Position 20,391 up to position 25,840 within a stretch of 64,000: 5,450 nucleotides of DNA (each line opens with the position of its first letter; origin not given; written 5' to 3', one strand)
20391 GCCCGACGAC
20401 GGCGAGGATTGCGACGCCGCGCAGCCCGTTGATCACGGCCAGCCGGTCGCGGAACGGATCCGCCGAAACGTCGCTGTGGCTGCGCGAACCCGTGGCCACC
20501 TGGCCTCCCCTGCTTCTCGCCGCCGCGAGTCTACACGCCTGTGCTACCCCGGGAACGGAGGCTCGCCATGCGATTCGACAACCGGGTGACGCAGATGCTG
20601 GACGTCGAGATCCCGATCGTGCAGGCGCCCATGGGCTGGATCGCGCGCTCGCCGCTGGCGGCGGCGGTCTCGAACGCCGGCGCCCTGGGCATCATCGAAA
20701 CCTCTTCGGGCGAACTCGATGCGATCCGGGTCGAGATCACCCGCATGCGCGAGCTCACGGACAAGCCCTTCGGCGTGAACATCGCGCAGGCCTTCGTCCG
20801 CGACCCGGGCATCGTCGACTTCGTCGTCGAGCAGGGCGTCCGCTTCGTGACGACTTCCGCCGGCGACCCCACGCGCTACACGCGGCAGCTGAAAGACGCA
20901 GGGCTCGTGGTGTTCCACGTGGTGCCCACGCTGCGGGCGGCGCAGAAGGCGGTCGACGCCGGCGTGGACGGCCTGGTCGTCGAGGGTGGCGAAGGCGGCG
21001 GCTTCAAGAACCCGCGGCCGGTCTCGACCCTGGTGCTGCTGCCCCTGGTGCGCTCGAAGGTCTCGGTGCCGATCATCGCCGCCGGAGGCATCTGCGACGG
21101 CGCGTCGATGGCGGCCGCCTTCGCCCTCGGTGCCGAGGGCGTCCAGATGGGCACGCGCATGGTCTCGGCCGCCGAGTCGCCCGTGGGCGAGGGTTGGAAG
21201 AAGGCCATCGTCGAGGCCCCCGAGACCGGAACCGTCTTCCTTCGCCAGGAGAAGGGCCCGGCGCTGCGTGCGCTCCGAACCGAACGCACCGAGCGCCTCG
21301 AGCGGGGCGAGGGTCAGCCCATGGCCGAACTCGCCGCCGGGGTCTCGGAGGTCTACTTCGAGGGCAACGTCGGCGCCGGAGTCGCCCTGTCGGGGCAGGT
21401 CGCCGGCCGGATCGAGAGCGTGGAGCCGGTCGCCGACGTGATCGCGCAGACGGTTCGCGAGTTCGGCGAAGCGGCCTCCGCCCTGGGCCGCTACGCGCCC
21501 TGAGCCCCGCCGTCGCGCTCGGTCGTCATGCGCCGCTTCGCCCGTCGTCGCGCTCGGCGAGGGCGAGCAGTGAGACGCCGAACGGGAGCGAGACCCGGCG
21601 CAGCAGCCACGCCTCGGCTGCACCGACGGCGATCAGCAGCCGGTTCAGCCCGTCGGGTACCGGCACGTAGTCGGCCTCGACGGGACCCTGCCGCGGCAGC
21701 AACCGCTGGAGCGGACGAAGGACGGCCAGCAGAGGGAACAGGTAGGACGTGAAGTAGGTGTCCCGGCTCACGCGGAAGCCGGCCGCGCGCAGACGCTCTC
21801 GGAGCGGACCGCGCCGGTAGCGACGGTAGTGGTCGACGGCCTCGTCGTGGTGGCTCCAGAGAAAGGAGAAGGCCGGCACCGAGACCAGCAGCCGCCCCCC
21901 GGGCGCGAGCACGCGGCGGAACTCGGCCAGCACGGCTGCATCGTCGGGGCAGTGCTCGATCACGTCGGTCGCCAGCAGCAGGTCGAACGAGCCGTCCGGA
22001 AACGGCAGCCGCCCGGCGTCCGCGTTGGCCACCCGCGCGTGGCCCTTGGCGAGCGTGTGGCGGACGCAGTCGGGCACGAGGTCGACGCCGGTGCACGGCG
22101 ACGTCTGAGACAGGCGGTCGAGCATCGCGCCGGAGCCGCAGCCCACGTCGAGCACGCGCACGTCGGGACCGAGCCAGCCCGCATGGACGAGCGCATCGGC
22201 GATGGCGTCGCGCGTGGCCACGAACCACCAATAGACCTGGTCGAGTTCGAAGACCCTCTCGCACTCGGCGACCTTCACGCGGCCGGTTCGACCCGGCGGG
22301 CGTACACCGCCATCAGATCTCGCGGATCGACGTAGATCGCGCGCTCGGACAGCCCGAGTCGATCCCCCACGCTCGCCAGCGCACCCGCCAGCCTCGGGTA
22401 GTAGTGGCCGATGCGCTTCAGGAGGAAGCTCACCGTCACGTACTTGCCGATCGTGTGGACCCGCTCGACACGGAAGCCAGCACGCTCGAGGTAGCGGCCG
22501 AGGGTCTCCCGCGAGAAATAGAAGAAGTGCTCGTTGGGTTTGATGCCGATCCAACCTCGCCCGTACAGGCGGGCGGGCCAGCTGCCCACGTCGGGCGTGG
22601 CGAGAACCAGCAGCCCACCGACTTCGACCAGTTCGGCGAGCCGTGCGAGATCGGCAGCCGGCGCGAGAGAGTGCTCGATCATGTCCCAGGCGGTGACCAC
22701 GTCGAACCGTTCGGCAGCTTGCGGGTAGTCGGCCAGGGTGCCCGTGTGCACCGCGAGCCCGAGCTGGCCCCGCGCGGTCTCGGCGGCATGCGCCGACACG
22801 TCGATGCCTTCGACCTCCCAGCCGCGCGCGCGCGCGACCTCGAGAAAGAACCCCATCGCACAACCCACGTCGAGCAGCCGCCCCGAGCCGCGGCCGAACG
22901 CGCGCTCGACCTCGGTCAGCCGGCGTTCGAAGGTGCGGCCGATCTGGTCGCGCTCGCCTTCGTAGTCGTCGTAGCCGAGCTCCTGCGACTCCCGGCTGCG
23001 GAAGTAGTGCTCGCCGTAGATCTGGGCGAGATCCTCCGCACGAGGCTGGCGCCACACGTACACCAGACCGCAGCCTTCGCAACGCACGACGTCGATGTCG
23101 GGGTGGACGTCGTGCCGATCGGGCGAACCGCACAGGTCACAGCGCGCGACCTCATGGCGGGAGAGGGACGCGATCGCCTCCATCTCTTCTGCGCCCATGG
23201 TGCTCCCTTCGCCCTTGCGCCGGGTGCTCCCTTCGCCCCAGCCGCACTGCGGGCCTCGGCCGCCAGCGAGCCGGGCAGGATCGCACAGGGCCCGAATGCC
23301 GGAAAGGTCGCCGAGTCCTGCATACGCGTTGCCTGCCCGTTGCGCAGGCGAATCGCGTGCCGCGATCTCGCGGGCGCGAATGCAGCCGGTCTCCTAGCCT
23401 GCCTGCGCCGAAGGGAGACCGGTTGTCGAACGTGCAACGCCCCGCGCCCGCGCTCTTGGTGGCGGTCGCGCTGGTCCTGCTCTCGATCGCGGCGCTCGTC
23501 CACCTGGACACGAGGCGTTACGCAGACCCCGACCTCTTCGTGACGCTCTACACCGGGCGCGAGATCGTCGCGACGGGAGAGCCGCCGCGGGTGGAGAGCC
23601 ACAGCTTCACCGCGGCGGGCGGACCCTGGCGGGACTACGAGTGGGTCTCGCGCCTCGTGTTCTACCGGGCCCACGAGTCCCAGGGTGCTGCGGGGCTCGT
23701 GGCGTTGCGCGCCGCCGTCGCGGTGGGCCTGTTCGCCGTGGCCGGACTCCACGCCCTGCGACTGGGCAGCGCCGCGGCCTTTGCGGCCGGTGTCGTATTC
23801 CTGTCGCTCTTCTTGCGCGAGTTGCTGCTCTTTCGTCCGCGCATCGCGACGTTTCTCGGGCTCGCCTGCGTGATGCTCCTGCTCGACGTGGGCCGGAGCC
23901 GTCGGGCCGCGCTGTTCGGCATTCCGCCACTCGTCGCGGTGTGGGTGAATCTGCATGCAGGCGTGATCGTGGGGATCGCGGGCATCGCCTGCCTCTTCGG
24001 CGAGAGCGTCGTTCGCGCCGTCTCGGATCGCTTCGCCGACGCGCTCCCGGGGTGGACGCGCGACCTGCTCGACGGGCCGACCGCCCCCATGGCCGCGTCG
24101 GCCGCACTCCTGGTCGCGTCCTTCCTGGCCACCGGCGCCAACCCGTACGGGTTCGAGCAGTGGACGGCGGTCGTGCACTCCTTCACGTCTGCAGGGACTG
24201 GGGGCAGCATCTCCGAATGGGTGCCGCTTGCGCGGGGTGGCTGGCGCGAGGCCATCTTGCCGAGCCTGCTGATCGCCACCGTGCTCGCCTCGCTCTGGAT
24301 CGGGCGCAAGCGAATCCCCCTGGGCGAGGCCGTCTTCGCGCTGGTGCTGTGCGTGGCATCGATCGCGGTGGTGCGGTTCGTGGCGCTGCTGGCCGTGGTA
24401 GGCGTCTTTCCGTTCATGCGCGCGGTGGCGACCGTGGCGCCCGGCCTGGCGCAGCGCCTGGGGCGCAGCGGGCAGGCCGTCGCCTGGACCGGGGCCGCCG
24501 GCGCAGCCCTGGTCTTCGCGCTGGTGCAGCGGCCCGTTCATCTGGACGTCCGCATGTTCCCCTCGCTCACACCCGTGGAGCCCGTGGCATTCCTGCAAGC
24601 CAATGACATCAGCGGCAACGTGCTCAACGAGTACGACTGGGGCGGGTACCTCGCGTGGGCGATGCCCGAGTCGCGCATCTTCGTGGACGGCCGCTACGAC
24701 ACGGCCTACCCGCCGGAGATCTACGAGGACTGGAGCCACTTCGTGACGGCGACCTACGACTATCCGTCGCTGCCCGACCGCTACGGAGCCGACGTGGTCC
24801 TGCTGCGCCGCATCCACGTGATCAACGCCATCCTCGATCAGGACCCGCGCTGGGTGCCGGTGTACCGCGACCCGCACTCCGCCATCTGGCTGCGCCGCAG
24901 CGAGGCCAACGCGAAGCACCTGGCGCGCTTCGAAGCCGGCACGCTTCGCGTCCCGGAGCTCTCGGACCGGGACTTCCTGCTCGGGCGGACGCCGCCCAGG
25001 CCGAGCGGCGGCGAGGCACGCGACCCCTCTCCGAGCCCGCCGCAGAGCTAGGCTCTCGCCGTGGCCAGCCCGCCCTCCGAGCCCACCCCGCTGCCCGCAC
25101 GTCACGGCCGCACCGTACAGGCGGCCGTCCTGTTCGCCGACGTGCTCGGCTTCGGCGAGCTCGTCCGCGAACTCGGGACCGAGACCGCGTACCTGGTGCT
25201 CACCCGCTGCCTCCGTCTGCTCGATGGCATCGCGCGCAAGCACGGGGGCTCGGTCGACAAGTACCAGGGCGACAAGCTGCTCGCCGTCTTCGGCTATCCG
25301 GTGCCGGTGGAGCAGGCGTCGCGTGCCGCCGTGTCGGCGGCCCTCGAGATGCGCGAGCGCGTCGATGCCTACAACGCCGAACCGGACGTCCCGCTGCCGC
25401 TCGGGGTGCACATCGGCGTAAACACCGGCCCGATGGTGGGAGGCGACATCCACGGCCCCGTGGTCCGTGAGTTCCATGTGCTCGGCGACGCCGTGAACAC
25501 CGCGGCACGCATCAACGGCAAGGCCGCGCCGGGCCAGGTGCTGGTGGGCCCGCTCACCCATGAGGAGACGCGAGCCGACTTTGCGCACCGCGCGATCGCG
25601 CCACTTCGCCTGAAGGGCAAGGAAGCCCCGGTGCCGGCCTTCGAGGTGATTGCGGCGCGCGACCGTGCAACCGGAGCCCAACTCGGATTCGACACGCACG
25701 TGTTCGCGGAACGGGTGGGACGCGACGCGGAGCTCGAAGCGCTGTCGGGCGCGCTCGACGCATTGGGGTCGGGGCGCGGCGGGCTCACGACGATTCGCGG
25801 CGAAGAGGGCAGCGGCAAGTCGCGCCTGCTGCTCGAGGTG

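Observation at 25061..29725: Tandemly duplicated cyclase/P-loop module in one 1554-aa STAND-like protein, with an asymmetric cyclase pair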

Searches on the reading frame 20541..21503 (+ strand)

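Call 63: search_protein_families(library=pfam, proteins=[window:20541-21503:+], max_evalue=0.001)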
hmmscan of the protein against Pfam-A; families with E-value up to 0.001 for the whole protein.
window:20541-21503:+ (320 aa): 4 families
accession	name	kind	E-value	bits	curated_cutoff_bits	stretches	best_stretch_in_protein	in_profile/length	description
PF03060.21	NMO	-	2.2e-60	205.3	28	2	91-306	105-330/331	Nitronate monooxygenase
PF00478.31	IMPDH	-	2.7e-10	40.2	25.6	1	12-215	23-247/345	IMP dehydrogenase / GMP reductase domain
PF01070.24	FMN_dh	-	7.6e-09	35.5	24.9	1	131-218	229-316/350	FMN-dependent dehydrogenase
PF05690.20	ThiG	-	0.00013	21.8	23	1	114-216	116-215/247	Thiazole biosynthesis protein ThiG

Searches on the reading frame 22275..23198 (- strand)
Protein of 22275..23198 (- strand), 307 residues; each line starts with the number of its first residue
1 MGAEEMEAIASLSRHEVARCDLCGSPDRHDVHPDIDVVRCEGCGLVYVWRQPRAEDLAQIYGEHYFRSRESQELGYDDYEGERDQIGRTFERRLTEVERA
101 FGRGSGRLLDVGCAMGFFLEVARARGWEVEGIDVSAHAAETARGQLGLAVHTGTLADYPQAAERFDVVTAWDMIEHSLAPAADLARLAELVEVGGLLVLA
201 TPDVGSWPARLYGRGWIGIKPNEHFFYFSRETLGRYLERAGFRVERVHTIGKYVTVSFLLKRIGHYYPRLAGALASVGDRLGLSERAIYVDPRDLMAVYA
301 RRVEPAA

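Call 63: search_protein_families(library=pfam, proteins=[window:22275-23198:-], max_evalue=0.001)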
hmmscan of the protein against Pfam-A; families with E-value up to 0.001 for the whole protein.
window:22275-23198:- (307 aa): 7 families
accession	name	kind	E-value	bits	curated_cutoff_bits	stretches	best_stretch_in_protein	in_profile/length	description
PF13489.12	Methyltransf_23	-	7e-28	97.8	27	1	95-245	11-162/164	Methyltransferase domain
PF08241.18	Methyltransf_11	-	1.9e-10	41.7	21.2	1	109-199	1-95/95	Methyltransferase domain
PF13649.12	Methyltransf_25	-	1.9e-10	41.7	27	1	109-195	2-97/97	Methyltransferase domain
PF08242.18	Methyltransf_12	-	1.3e-08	35.9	30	1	109-197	1-98/98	Methyltransferase domain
PF13847.12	Methyltransf_31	-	3.9e-07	30.3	27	1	106-203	5-113/145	Methyltransferase domain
PF07021.18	MetW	-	2.6e-05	24.4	21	1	102-212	12-120/193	Methionine biosynthesis protein MetW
PF02353.26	CMAS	-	0.00022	21.1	27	1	107-199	65-164/273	Mycolic acid cyclopropane synthetase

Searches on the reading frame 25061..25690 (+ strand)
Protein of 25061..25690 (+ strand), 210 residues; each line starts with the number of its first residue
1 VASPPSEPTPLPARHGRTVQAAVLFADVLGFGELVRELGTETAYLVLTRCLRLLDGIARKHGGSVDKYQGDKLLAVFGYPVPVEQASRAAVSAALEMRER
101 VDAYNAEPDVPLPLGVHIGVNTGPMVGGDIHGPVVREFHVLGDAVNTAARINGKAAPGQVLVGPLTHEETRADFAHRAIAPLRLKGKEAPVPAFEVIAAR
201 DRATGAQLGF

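Call 7: search_protein_families(library=pfam, proteins=[window:25061-25690:+], max_evalue=1)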
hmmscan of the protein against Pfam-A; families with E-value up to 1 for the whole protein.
window:25061-25690:+ (210 aa): 2 families
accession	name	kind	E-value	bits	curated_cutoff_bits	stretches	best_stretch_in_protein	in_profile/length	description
PF00211.25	Guanylate_cyc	-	1.4e-18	67.6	21.9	1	19-188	7-174/183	Adenylate and Guanylate cyclase catalytic domain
PF00990.26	GGDEF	-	0.033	14.4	23.8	1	18-122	30-131/161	Diguanylate cyclase, GGDEF domain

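Call 30: search_solved_structures(query=window:25061-25690:+, max_evalue=0.01, show_alignments=3)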
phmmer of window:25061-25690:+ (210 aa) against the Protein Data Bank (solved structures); distinct sequences matched with E-value up to 0.01: 53.
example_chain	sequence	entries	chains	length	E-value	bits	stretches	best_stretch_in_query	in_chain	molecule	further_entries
3r5g_A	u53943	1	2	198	2.4e-19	73.5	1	21-200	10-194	CyaB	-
4p2f_A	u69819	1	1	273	6e-17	65.7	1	20-188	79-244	Adenylate cyclase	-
4p2m_A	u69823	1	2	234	9.7e-17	65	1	20-188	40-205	Adenylate cyclase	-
4p2x_A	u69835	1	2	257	1.3e-16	64.6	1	20-188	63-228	Adenylate cyclase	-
7yz9_A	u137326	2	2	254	1.4e-16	64.5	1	20-188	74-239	Adenylate cyclase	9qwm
1yk9_A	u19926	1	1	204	1.8e-16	64.1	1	20-188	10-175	Adenylate cyclase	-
7yzi_A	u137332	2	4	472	5.2e-16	62.7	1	20-188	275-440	Adenylate cyclase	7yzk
2w01_A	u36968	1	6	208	4.6e-15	59.6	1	21-197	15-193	ADENYLATE CYCLASE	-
6fht_A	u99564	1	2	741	2.1e-14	57.4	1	21-196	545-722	Bacteriophytochrome,Adenylate cyclase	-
5oyh_A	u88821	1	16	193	3.6e-13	53.4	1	21-188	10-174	Nucleotide cyclase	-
6sir_A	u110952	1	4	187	1.3e-12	51.6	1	21-188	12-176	Nucleotide cyclase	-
5o5k_A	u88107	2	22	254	2.3e-12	50.8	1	20-188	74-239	Adenylate cyclase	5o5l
6aoa_A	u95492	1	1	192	6.3e-12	49.3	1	21-188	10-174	Bacterio-rhodopsin/guanylyl cyclase 1 fusion protein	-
5x4t_A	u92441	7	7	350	9.9e-12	48.7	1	11-162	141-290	Photoactivated adenylyl cyclase | Family 3 adenylate cyclase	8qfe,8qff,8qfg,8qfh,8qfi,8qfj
9f1z_A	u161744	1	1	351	9.9e-12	48.7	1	11-162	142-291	Family 3 adenylate cyclase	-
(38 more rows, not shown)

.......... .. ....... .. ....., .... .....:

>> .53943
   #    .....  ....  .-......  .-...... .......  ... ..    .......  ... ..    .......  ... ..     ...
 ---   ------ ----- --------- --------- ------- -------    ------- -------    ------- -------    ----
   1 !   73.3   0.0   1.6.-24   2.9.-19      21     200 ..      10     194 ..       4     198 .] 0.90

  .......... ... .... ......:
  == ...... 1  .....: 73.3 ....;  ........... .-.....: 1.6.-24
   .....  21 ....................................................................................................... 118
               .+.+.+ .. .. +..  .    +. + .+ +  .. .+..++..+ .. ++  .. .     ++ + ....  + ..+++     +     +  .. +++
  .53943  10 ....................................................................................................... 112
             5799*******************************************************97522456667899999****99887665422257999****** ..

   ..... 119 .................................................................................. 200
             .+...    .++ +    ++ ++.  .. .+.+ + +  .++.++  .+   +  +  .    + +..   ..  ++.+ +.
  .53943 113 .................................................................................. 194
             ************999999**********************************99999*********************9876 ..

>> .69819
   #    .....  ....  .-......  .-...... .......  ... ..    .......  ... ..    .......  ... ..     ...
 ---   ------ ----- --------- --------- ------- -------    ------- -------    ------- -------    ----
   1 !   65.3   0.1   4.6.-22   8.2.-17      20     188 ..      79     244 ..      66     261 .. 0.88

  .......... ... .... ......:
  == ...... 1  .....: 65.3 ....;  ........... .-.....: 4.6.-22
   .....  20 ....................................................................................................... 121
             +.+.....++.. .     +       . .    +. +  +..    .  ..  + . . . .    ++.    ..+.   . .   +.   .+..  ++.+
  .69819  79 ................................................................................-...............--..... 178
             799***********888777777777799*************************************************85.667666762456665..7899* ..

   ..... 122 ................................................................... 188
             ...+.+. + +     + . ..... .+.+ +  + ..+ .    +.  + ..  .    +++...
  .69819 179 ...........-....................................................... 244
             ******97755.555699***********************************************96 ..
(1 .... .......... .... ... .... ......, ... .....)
